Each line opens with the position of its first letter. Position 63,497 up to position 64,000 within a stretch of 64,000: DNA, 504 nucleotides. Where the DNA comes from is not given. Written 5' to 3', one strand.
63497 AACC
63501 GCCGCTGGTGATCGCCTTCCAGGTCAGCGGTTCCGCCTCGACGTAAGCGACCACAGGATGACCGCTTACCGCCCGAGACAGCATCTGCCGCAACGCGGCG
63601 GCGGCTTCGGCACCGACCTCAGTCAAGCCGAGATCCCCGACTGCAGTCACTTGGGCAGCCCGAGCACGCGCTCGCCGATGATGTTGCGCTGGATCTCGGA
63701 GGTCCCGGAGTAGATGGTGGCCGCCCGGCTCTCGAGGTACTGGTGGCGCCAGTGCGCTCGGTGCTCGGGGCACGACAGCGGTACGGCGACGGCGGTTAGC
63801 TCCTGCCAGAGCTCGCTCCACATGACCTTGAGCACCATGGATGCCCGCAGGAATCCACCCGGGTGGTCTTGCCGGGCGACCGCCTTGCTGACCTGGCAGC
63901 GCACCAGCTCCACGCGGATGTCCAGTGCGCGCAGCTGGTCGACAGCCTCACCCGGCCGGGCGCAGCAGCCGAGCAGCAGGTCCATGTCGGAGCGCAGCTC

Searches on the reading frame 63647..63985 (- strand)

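Call 33: search_protein_families(library=pfam, proteins=[window:63647-63985:-], max_evalue=0.00001)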
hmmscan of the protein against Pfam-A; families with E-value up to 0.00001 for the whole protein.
window:63647-63985:- (112 aa): 1 family
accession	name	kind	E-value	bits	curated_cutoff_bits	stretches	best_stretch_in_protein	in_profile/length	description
PF00441.29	Acyl-CoA_dh_1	-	2.9e-11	44.2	22.4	1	17-108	56-150/150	Acyl-CoA dehydrogenase, C-terminal domain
